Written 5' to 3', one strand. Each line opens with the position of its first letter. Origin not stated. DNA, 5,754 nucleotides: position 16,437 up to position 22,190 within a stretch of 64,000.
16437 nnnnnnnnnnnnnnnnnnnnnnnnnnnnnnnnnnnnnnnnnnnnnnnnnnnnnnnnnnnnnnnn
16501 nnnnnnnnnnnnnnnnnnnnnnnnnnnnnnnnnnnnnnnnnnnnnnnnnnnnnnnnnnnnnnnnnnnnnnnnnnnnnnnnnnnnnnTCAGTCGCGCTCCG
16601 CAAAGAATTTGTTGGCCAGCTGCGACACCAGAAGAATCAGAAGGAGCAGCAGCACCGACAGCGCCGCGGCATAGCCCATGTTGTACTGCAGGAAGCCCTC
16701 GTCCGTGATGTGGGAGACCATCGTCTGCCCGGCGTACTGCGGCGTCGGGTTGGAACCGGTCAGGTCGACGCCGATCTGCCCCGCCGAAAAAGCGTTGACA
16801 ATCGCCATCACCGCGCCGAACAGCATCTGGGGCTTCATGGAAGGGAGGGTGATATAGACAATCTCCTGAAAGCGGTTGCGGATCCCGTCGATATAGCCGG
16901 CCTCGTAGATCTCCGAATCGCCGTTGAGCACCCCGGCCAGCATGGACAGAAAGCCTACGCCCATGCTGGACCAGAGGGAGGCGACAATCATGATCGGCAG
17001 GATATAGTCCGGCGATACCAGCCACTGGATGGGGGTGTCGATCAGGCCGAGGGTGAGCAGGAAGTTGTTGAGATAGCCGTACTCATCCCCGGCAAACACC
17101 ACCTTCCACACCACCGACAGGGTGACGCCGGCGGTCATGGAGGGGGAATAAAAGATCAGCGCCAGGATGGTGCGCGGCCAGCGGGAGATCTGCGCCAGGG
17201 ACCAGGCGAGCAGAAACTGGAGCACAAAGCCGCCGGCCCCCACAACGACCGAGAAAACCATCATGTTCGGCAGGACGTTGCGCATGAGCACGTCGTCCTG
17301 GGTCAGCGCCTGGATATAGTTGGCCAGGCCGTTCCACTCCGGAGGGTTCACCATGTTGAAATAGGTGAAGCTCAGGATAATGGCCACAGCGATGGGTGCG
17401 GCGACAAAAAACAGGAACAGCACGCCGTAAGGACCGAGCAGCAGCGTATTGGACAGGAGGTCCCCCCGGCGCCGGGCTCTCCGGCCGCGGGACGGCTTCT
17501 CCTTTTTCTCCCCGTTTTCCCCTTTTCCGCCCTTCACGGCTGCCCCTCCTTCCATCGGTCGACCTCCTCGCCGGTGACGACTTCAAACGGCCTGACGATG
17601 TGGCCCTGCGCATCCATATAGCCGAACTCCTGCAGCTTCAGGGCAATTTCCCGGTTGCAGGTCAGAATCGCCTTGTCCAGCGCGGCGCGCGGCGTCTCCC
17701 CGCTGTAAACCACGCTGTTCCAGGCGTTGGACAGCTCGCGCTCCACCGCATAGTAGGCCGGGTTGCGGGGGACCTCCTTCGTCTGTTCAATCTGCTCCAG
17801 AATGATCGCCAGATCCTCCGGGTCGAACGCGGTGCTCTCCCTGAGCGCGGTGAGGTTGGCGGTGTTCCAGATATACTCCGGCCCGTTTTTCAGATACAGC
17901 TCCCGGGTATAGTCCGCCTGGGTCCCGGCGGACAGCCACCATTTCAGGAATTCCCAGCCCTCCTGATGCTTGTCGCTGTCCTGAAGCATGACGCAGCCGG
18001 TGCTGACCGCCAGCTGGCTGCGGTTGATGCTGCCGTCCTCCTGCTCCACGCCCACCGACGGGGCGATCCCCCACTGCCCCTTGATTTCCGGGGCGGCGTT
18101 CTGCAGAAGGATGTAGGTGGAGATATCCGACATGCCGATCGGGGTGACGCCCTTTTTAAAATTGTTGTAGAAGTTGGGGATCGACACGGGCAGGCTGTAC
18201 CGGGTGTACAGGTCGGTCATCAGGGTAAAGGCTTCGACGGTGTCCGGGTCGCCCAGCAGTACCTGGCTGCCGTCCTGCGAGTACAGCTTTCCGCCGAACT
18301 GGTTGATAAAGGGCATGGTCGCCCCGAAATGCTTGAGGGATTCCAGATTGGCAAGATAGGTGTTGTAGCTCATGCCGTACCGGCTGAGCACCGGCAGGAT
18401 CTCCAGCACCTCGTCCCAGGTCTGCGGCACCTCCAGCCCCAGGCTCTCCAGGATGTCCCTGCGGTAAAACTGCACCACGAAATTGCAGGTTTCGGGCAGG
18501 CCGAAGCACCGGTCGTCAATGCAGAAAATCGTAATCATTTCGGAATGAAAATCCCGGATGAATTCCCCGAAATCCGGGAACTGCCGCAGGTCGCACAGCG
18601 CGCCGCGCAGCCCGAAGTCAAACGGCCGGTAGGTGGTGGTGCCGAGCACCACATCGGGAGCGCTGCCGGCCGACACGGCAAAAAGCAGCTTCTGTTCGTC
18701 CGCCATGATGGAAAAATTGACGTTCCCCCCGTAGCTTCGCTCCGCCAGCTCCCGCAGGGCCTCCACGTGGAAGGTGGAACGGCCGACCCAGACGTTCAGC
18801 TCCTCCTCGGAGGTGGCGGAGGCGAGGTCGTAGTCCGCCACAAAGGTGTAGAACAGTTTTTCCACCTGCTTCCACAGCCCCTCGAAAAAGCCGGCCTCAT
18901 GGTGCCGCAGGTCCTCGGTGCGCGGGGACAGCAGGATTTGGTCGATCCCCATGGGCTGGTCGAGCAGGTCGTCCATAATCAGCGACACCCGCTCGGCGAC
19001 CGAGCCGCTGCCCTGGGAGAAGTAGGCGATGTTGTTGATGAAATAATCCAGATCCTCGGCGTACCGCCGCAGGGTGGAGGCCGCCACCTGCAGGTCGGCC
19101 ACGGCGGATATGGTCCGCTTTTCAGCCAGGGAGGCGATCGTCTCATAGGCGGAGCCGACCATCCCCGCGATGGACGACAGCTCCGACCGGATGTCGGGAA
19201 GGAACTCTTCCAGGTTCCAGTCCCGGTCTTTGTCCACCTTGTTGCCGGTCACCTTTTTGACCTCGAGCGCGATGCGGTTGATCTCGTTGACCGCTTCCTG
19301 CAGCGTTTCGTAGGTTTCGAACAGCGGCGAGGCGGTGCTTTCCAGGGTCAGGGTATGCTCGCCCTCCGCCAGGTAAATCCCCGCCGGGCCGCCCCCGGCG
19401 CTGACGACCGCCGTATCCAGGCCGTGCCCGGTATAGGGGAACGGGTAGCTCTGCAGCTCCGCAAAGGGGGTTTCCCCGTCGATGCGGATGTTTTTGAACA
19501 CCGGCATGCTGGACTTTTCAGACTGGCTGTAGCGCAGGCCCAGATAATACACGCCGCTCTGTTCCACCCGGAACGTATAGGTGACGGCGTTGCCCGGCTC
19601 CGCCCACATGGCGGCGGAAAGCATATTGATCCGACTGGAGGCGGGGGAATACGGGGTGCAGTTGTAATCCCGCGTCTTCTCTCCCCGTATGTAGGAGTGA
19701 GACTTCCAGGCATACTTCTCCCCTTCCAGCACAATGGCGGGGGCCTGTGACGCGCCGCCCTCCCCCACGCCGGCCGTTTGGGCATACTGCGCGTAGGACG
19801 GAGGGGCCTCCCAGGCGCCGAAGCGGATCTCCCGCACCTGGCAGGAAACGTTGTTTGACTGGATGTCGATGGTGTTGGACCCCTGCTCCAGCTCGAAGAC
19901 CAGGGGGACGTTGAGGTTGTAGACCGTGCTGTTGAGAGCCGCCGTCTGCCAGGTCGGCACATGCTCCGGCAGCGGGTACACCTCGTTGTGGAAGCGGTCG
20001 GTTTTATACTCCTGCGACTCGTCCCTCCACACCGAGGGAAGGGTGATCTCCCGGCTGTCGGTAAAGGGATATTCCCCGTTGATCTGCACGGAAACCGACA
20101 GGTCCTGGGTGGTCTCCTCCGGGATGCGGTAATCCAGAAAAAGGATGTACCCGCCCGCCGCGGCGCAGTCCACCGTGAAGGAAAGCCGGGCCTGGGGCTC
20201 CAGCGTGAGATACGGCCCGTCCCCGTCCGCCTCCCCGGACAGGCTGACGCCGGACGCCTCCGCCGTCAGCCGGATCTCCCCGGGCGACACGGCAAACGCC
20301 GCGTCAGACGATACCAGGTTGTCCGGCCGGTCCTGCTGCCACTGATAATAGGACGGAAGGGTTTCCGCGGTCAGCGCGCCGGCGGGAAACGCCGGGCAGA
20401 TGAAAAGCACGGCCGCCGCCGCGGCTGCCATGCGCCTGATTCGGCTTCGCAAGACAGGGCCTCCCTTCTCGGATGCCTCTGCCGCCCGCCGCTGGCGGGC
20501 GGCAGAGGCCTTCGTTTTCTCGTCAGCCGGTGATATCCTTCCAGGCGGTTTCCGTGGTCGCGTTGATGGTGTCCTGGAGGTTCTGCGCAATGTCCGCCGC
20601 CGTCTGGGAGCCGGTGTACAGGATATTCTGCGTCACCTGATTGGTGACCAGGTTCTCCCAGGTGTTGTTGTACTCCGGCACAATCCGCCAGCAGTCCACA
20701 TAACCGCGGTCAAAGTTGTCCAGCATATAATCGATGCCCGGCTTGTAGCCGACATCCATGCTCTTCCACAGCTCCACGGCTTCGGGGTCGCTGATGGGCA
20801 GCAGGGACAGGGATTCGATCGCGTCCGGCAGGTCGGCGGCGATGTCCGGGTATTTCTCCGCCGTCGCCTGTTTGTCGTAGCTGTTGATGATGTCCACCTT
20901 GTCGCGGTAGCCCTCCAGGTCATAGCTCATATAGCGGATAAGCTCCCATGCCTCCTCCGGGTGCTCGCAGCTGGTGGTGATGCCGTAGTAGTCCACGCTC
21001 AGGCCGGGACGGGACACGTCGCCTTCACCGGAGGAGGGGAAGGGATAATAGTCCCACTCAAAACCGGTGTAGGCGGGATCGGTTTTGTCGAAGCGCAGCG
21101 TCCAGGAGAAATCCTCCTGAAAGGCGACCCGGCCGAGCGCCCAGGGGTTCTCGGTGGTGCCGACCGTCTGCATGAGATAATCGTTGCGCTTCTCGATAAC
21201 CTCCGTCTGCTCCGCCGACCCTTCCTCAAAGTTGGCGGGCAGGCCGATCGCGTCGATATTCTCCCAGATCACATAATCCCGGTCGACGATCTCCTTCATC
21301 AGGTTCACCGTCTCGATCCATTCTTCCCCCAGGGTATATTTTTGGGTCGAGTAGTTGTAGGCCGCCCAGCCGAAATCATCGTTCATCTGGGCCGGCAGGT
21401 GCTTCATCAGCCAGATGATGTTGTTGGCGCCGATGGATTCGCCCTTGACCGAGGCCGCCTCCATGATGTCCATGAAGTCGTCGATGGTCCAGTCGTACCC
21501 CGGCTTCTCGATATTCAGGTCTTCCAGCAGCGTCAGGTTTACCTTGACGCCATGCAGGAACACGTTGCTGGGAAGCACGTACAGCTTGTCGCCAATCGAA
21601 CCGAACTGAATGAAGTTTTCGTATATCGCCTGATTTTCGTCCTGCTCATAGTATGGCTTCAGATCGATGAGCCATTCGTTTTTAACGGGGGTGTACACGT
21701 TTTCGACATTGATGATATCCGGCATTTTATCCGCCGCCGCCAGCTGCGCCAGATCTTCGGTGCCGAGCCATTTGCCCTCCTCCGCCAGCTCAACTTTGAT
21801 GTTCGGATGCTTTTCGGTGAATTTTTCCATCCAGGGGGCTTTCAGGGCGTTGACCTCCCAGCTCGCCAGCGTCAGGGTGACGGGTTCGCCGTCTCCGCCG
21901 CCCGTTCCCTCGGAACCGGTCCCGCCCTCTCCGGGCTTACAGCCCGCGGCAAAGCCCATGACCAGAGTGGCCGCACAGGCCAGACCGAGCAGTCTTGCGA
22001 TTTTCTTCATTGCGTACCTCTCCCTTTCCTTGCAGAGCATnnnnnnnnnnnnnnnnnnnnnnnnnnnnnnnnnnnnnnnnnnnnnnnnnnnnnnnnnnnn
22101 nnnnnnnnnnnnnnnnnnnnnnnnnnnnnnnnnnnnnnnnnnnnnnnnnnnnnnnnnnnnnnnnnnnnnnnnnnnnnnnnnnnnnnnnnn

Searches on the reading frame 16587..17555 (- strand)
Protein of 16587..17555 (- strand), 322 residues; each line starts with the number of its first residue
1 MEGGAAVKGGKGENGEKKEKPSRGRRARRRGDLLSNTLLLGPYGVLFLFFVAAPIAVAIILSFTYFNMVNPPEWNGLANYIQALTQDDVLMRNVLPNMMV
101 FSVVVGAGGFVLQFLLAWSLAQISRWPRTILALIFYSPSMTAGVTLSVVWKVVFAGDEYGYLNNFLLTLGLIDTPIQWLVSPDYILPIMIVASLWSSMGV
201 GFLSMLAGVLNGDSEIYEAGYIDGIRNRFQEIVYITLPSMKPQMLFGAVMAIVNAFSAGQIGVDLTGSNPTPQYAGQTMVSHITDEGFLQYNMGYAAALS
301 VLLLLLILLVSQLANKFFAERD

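Call 14: search_protein_families(library=pfam, proteins=[window:16587-17555:-], max_evalue=0.001)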
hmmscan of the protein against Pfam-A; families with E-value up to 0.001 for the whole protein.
window:16587-17555:- (322 aa): 1 family
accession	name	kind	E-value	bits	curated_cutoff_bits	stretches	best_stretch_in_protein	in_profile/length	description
PF00528.27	BPD_transp_1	-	9e-09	35.7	26.4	1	114-314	2-175/184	Binding-protein-dependent transport system inner membrane component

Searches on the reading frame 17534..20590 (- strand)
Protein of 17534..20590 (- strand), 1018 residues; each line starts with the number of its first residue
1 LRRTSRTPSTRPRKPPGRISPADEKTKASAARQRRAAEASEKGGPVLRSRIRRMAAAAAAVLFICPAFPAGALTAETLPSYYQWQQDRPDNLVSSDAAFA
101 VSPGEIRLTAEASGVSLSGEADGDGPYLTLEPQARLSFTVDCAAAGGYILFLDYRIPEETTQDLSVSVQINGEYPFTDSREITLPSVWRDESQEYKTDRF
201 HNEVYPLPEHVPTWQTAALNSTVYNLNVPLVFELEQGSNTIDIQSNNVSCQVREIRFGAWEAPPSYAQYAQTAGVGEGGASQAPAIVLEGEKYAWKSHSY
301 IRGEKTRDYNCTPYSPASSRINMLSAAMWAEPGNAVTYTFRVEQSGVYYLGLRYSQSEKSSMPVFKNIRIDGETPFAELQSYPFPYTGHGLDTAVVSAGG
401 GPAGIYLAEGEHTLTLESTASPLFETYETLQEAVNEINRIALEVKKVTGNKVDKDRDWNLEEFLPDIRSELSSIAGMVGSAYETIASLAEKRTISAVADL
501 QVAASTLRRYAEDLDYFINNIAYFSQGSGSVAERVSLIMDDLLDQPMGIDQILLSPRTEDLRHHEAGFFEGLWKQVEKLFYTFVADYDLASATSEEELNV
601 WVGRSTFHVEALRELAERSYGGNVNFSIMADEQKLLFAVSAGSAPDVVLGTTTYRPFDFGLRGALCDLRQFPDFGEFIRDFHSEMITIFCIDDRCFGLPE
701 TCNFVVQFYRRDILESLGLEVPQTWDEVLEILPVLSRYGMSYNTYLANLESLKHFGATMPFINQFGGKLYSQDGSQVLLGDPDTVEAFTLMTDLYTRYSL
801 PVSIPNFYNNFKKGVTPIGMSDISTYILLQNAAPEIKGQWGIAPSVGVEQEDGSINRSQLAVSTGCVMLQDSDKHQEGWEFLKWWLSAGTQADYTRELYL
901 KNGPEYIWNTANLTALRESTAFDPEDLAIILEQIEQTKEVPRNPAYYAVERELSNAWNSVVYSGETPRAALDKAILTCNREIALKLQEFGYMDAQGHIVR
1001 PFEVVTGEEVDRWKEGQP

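Call 14: search_protein_families(library=pfam, proteins=[window:17534-20590:-], max_evalue=0.001)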
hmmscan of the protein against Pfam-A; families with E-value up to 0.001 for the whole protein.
window:17534-20590:- (1018 aa): 2 families
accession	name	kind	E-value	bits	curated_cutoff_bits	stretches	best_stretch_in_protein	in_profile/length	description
PF01547.30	SBP_bac_1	-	3e-14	54.2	26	1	633-892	38-307/307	Bacterial extracellular solute-binding protein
PF13416.11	SBP_bac_8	-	2.4e-13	51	27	1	631-895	24-253/279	Bacterial extracellular solute-binding protein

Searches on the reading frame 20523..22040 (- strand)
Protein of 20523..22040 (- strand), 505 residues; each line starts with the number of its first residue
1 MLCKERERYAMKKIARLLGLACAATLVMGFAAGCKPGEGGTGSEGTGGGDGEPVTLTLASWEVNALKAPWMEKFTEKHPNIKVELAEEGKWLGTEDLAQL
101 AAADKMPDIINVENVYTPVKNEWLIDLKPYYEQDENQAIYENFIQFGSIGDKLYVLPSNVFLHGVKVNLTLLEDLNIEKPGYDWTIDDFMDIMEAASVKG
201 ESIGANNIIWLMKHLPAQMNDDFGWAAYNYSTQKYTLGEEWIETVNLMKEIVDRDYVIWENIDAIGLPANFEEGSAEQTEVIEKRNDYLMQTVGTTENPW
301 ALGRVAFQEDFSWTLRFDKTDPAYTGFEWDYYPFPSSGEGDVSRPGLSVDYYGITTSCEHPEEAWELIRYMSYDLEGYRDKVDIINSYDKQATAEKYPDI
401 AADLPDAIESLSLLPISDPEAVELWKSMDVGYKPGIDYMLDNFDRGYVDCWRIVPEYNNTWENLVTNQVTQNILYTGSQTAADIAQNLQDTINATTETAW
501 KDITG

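Call 14: search_protein_families(library=pfam, proteins=[window:20523-22040:-], max_evalue=0.001)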
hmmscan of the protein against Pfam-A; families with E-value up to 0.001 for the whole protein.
window:20523-22040:- (505 aa): 1 family
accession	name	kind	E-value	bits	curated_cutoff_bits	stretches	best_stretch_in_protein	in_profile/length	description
PF01547.30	SBP_bac_1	-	3.1e-16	60.7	26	1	62-371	4-300/307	Bacterial extracellular solute-binding protein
